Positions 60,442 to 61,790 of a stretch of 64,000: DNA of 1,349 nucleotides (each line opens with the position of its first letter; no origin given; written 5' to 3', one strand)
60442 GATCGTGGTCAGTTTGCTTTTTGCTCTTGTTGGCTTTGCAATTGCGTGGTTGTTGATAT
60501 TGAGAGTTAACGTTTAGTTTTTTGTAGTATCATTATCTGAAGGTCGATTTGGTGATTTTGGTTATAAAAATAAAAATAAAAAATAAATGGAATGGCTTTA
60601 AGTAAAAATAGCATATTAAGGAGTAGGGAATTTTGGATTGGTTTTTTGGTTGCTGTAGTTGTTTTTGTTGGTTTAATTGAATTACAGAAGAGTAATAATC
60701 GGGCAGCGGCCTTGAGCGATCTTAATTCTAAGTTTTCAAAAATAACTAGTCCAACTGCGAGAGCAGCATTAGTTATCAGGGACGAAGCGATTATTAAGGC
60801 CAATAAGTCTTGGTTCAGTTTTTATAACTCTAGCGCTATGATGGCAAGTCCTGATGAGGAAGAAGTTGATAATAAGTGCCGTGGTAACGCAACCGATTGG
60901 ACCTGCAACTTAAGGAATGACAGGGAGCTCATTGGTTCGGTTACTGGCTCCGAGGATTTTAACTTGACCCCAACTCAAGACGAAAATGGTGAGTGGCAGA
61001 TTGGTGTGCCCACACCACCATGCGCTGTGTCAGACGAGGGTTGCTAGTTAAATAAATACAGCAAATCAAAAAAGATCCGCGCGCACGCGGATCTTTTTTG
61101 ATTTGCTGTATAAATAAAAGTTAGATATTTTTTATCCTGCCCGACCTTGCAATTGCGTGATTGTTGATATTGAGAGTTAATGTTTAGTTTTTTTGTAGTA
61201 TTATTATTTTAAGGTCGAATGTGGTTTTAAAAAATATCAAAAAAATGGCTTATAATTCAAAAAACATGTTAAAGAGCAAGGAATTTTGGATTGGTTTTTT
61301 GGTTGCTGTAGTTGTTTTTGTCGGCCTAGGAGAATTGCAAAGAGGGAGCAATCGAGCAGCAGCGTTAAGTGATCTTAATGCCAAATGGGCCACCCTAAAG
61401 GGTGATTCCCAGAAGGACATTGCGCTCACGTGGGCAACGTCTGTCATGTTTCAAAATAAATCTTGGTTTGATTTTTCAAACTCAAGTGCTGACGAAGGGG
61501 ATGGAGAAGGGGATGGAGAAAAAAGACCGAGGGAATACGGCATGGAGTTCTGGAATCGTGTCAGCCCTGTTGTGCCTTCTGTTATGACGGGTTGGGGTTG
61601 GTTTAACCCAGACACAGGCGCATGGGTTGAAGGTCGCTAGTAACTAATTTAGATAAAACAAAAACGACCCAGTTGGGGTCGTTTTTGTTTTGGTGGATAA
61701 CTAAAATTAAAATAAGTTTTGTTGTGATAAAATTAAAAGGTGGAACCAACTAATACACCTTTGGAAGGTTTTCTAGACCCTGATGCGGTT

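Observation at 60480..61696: Recent tandem duplication producing two small anchored secreted proteins with the same N-terminus but unrelated C-terminal domains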

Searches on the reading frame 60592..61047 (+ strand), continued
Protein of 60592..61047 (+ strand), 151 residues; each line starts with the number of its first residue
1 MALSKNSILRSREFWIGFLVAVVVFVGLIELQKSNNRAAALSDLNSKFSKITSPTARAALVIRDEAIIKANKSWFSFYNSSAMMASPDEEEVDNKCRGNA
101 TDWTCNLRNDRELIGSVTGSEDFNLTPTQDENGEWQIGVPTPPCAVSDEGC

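Call 56: predict_structure(alignment_id=A6)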
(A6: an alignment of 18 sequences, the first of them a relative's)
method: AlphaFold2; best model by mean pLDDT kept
length: 131 residues; sequences in the alignment: 18
mean_pLDDT: 72.9   pTM: 0.51
mean pLDDT of the five models: 72.9, 72.7, 67.9, 67.7, 65.9
residues with pLDDT >= 90: 32; 70-90: 44; 50-70: 32; < 50: 23
segments of 3 or more residues with pLDDT < 50: 87-103, 111-114
pLDDT, mean of each block of 10 residues (from residue 1): 65 91 92 90 91 88 85 69 50 42 52 58 76 54
secondary structure, 60 per line:
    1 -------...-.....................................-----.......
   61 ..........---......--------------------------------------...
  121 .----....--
elements in order: H12-48 H54-70 H74-79 E118-121 E126-129

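Call 57: fold_search(model_id=the predicted structure, library=pdb)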
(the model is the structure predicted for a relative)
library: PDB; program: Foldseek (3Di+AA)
matches with E <= 10: 102; with E <= 0.001: 0
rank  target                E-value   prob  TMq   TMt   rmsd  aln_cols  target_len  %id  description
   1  5l89_X                3.2e+00  0.12  0.21  0.31  11.7        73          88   11  Crystal structure of Rhodospirillum rubrum Rru_A0973 mutant E32A (released 2016-08-31)
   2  5l8g_Z                3.2e+00  0.11  0.25  0.38  11.5       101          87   11  Crystal structure of Rhodospirillum rubrum Rru_A0973 mutant H65A (released 2016-08-31)
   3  5n5f_B                3.4e+00  0.30  0.25  0.37   3.0        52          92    6  Crystal structure of Haliangium ochraceum encapsulated ferritin (released 2018-01-24)
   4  5zx3_D                3.4e+00  0.21  0.36  0.05  14.6       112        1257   13  Mycobacterium tuberculosis RNA polymerase holoenzyme with ECF sigma factor sigma H (released 2019-03-20)
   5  5l8g_E                3.9e+00  0.20  0.23  0.36  11.1        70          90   13  Crystal structure of Rhodospirillum rubrum Rru_A0973 mutant H65A (released 2016-08-31)
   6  5n5f_A                4.4e+00  0.25  0.25  0.37   3.0        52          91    6  Crystal structure of Haliangium ochraceum encapsulated ferritin (released 2018-01-24)
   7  5da5_b                4.4e+00  0.18  0.23  0.37  11.1        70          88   11  Crystal structure of Rhodospirillum rubrum Rru_A0973 (released 2016-08-10)
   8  5l8g_A                4.4e+00  0.09  0.24  0.36  11.5       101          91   11  Crystal structure of Rhodospirillum rubrum Rru_A0973 mutant H65A (released 2016-08-31)
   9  5izs_A                4.6e+00  0.66  0.36  0.69   1.0        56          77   14  De novo design of protein homo-oligomers with modular hydrogen bond network-mediated specificity (released 2016-05-25)
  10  7jg5_8                4.6e+00  0.33  0.32  0.54   4.4        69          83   17  Cryo-EM structure of bedaquiline-free Mycobacterium smegmatis ATP synthase rotational state 1 (released 2020-08-19)
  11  5l8b_B                4.6e+00  0.09  0.20  0.30  11.7        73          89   11  Crystal structure of Rhodospirillum rubrum Rru_A0973 mutant E62A (released 2016-08-31)
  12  5izs_E                4.9e+00  0.63  0.36  0.64   1.1        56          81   14  De novo design of protein homo-oligomers with modular hydrogen bond network-mediated specificity (released 2016-05-25)
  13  7njn_Q                4.9e+00  0.44  0.31  0.54   2.4        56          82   16  Mycobacterium smegmatis ATP synthase state 1d (released 2021-10-27)
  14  6koo_D                4.9e+00  0.23  0.36  0.05  12.3        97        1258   15  Mycobacterium tuberculosis initial transcription complex comprising sigma H and 5'-OH RNA of 7 nt (released 2020-03-11)
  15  5izs_F                5.2e+00  0.60  0.36  0.65   1.1        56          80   14  De novo design of protein homo-oligomers with modular hydrogen bond network-mediated specificity (released 2016-05-25)
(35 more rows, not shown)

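Call 62: search_protein_families(library=ncbifam, proteins=[P0001, P0002, P0003], max_evalue=0.1)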
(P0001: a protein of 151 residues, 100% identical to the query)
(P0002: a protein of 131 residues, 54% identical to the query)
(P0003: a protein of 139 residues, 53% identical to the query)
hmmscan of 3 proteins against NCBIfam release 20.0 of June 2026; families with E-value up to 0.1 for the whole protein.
P0001 (151 aa): 0 families

P0002 (131 aa): 0 families

P0003 (139 aa): 1 family
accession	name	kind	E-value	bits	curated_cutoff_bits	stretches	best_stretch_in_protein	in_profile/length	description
TIGR00714.1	hscB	equivalog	0.071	13.2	46.75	1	35-58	38-61/156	Fe-S protein assembly co-chaperone HscB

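Call 63: search_protein_families(library=phrogs, proteins=[P0001, P0002, P0003], max_evalue=0.1)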
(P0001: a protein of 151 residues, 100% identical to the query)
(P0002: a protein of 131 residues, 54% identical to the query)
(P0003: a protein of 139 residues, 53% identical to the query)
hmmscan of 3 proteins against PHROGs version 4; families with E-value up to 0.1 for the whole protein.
P0001 (151 aa): 0 families

P0002 (131 aa): 0 families

P0003 (139 aa): 0 families

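Call 64: search_protein_families(library=padloc, proteins=[P0001, P0002, P0003], max_evalue=0.1)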
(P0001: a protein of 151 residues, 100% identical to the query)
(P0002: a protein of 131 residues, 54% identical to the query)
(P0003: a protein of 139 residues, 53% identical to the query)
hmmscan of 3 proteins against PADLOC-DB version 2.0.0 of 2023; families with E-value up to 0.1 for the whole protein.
P0001 (151 aa): 0 families

P0002 (131 aa): 0 families

P0003 (139 aa): 0 families

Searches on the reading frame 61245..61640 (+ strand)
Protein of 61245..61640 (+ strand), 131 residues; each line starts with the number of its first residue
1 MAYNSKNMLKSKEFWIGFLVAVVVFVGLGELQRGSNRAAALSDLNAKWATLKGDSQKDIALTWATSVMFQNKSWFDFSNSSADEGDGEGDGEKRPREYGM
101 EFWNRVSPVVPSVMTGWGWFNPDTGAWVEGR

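Call 8: search_protein_families(library=pfam, proteins=[window:61245-61640:+], max_evalue=1)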
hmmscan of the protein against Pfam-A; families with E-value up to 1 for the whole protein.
window:61245-61640:+ (131 aa): 0 families

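Call 18: search_protein_representatives(protein=window:61245-61640:+)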
Query: 131 residues. Proteins with E-value up to 0.001 (for the whole library): 15; up to 1e-10: 9; up to 1e-30: 1. The best 15 are listed.
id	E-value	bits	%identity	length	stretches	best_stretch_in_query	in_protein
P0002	8.2e-84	294.8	100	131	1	1-131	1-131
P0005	4.0e-23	98.2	65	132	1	8-88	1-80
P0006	1.2e-20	90.1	59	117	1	8-99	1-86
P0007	1.9e-19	86.2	47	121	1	8-130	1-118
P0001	5.7e-18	81.5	52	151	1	1-84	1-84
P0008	1.0e-16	77.4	44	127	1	17-131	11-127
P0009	2.0e-11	60.3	40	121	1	16-130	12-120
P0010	2.0e-11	60.3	36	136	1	11-128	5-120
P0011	4.5e-11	59.1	38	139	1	13-124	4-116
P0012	1.1e-10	57.9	34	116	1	9-108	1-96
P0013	3.1e-09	53.2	36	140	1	16-124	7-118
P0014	1.4e-08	51.0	34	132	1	14-127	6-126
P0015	5.4e-08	49.2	35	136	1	16-130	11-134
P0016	9.2e-06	41.9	43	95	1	16-85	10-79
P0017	3.2e-05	40.2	41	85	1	20-85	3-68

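Call 22: find_encoding_contigs(protein=P0015, flank=5000, max_places=3)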
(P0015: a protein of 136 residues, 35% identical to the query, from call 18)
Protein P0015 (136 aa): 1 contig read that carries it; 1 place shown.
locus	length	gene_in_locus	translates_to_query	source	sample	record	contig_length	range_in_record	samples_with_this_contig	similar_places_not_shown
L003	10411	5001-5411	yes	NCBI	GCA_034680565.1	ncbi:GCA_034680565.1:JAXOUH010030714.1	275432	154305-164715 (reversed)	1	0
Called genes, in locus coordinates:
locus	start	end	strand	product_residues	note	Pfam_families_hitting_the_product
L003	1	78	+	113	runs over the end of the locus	-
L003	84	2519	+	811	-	PF00521:DNA_topoisoIV, PF03989:DNA_gyraseA_C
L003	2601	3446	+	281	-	-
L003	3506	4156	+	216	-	PF00571:CBS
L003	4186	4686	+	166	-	-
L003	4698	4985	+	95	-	-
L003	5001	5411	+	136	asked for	-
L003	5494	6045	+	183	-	PF01209:Ubie_methyltran, PF05175:MTS, PF06325:PrmA (weak), PF13489:Methyltransf_23 (weak), PF13847:Methyltransf_31, PF13649:Methyltransf_25, PF08241:Methyltransf_11, PF08242:Methyltransf_12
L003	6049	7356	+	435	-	PF01547:SBP_bac_1, PF13416:SBP_bac_8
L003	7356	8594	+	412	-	PF01464:SLT (weak)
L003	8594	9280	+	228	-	-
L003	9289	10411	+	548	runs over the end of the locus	PF18895:T4SS_pilin (weak)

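Call 23: find_encoding_contigs(protein=P0013, flank=5000, max_places=4)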
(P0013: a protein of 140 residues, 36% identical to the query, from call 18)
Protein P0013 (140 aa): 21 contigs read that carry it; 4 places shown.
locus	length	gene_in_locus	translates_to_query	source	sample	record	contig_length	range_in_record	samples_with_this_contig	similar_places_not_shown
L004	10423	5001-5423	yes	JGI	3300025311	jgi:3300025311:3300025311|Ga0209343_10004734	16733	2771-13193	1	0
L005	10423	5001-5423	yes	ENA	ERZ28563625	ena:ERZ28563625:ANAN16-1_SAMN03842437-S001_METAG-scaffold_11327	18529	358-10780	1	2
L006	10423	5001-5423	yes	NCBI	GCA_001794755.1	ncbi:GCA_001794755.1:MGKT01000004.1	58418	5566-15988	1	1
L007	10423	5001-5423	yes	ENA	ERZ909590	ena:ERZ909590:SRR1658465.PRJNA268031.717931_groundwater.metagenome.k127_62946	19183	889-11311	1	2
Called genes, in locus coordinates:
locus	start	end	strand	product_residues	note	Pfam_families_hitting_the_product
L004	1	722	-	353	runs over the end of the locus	PF21710:Spt6_S1 (faint), PF23459:S1_RRP5 (faint), PF00575:S1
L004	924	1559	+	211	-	PF13483:Lactamase_B_3, PF12706:Lactamase_B_2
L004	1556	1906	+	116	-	-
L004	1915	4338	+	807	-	PF00521:DNA_topoisoIV, PF03989:DNA_gyraseA_C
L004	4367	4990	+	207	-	PF00571:CBS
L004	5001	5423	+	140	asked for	-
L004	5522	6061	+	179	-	PF08704:GCD14 (weak), PF01135:PCMT (weak), PF01209:Ubie_methyltran, PF05175:MTS (weak), PF13847:Methyltransf_31, PF08241:Methyltransf_11, PF08242:Methyltransf_12, PF13649:Methyltransf_25, +1 more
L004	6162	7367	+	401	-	PF01547:SBP_bac_1, PF13416:SBP_bac_8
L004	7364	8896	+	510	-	PF18895:T4SS_pilin (weak), PF01464:SLT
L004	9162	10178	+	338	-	-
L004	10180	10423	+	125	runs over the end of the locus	-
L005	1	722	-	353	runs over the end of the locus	PF21710:Spt6_S1 (faint), PF23459:S1_RRP5 (faint), PF00575:S1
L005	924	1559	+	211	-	PF13483:Lactamase_B_3, PF12706:Lactamase_B_2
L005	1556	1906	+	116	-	-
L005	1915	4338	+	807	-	PF00521:DNA_topoisoIV, PF03989:DNA_gyraseA_C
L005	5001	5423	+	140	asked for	-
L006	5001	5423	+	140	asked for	-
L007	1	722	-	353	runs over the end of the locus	PF21710:Spt6_S1 (faint), PF23459:S1_RRP5 (faint), PF00575:S1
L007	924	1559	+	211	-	PF13483:Lactamase_B_3, PF12706:Lactamase_B_2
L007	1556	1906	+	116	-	-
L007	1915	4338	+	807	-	PF00521:DNA_topoisoIV, PF03989:DNA_gyraseA_C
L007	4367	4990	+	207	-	PF00571:CBS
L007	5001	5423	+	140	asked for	-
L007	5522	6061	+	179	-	PF08704:GCD14 (weak), PF01135:PCMT (weak), PF01209:Ubie_methyltran, PF05175:MTS (weak), PF13847:Methyltransf_31, PF08241:Methyltransf_11, PF08242:Methyltransf_12, PF13649:Methyltransf_25, +1 more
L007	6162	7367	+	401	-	PF01547:SBP_bac_1, PF13416:SBP_bac_8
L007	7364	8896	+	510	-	PF18895:T4SS_pilin (weak), PF01464:SLT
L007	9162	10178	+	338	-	-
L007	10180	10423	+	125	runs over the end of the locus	-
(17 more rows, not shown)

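Call 31: find_encoding_contigs(protein=P0005, flank=3000, max_places=5)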
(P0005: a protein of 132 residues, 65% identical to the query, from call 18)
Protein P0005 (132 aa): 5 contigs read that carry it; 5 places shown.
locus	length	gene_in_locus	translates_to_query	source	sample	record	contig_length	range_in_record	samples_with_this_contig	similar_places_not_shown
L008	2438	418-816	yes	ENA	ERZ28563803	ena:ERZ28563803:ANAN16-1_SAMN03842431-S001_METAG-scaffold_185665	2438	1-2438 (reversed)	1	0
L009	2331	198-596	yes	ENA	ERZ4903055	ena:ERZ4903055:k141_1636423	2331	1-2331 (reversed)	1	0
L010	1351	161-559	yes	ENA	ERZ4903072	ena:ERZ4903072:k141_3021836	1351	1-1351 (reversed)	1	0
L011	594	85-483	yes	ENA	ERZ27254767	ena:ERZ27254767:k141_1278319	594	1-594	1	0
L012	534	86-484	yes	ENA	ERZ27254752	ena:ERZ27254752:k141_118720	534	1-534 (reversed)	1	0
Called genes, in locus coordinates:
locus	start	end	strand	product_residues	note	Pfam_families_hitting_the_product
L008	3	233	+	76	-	?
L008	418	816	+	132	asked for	-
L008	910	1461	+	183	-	PF01209:Ubie_methyltran, PF05175:MTS (weak), PF13847:Methyltransf_31, PF13649:Methyltransf_25, PF08241:Methyltransf_11, PF08242:Methyltransf_12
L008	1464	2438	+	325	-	?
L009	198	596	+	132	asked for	-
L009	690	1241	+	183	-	PF01209:Ubie_methyltran, PF13847:Methyltransf_31, PF13649:Methyltransf_25, PF08241:Methyltransf_11, PF08242:Methyltransf_12 (weak)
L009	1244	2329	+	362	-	?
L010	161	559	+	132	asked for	-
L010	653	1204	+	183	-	PF01209:Ubie_methyltran, PF05175:MTS (weak), PF13847:Methyltransf_31, PF13649:Methyltransf_25, PF08241:Methyltransf_11, PF08242:Methyltransf_12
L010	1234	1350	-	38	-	?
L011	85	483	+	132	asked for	-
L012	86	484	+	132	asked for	-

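Call 32: find_encoding_contigs(protein=P0007, flank=3000, max_places=5)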
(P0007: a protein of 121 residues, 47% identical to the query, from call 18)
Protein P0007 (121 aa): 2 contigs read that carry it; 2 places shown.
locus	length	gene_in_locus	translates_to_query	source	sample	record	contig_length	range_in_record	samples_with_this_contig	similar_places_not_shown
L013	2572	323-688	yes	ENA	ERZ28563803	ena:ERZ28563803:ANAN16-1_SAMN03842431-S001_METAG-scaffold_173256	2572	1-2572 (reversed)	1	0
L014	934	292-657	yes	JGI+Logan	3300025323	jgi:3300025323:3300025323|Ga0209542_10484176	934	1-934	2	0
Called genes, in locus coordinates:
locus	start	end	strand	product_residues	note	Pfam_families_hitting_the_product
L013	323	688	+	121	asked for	-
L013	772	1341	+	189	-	PF01209:Ubie_methyltran, PF05175:MTS, PF13847:Methyltransf_31, PF08241:Methyltransf_11, PF08242:Methyltransf_12, PF13649:Methyltransf_25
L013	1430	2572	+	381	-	?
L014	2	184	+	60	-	?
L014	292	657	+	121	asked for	-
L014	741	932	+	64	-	?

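Call 53: find_encoding_contigs(protein=P0012, flank=3000, max_places=4)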
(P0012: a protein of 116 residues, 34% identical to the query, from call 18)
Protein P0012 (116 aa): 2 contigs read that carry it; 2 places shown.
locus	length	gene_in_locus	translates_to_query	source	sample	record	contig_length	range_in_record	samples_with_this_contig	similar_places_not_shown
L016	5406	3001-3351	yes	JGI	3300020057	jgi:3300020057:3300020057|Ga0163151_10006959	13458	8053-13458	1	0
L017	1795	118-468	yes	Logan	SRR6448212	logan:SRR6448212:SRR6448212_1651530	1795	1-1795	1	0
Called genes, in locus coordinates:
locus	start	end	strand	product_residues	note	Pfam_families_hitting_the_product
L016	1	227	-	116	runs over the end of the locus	PF02583:Trns_repr_metal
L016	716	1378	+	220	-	-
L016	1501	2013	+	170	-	-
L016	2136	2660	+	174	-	-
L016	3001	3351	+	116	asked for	-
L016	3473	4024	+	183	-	PF01728:FtsJ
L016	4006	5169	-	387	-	PF00155:Aminotran_1_2, PF00266:Aminotran_5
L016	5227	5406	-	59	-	?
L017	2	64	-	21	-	?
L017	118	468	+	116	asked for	-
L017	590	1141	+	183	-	PF01728:FtsJ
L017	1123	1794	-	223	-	?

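Call 54: find_encoding_contigs(protein=P0006, flank=3000, max_places=4)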
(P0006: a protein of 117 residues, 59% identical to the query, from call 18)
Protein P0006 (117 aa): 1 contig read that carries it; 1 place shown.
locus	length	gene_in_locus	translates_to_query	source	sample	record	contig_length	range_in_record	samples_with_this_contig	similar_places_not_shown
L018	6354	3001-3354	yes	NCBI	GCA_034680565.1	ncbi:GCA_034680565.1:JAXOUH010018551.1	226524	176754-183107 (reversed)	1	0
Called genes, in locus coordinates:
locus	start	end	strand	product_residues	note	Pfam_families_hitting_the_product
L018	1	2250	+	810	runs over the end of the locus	PF00521:DNA_topoisoIV, PF03989:DNA_gyraseA_C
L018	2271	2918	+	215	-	PF00571:CBS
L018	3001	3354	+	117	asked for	-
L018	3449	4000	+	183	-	PF01209:Ubie_methyltran, PF05175:MTS, PF13847:Methyltransf_31, PF13649:Methyltransf_25, PF08241:Methyltransf_11, PF08242:Methyltransf_12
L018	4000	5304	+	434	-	PF01547:SBP_bac_1, PF13416:SBP_bac_8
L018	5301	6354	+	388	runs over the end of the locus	PF18895:T4SS_pilin (weak), PF01464:SLT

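Call 62: search_protein_families(library=ncbifam, proteins=[P0013, P0015], max_evalue=0.1)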
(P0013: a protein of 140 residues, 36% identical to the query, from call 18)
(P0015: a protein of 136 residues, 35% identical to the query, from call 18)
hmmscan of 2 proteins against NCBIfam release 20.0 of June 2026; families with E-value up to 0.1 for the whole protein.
P0013 (140 aa): 0 families

P0015 (136 aa): 0 families

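Call 63: search_protein_families(library=phrogs, proteins=[P0013, P0015], max_evalue=0.1)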
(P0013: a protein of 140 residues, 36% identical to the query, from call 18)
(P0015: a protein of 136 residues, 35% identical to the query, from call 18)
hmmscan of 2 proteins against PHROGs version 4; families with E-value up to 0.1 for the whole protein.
P0013 (140 aa): 1 family
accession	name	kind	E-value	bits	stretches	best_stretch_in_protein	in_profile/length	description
phrog_27745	-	unknown function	0.083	14.1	0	20-40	12-32/76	-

P0015 (136 aa): 0 families

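Call 64: search_protein_families(library=padloc, proteins=[P0013, P0015], max_evalue=0.1)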
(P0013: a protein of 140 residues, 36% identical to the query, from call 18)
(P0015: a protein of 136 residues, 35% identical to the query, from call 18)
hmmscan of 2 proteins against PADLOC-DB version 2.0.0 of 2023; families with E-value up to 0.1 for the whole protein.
P0013 (140 aa): 0 families

P0015 (136 aa): 0 families

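Call 69: find_homologous_proteins(query=A9, max_evalue=0.01)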
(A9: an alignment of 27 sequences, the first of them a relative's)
Query A9 (27 sequences) (140 aa, profile of the alignment): 14 proteins with E <= 0.01 among 3711 candidates.
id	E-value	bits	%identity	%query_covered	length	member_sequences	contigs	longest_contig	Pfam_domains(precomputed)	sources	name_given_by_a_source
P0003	2.7e-43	165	46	98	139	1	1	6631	-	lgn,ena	-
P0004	1.1e-42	163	43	98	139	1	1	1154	-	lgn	-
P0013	1.8e-40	156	100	100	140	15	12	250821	-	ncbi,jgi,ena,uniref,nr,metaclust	ncbi:MAG: hypothetical protein A3F50_02715 [Candidatus Yanofskybacteria bacterium RIFCSPHIGHO2_12_FU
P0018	2.0e-39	152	77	100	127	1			-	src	-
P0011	1.0e-38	150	57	98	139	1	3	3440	-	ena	-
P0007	4.9e-38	148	26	98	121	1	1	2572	-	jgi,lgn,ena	-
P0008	5.0e-38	148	38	87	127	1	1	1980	-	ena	-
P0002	5.4e-38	148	30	97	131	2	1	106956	-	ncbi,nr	ncbi:MAG: hypothetical protein KBC81_02300 [Candidatus Pacebacteria bacterium]|nr:hypothetical prote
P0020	1.3e-37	146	73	99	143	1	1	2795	-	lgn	-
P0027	1.1e-33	134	30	97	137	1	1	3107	-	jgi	jgi:hypothetical protein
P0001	1.1e-31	127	25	89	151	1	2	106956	-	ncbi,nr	ncbi:MAG: hypothetical protein KBC81_02295 [Candidatus Pacebacteria bacterium]|nr:hypothetical prote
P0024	9.0e-25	105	37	56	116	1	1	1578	-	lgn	-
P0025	3.9e-24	103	37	56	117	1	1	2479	-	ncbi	-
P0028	2.9e-12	65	-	-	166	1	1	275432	-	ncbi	-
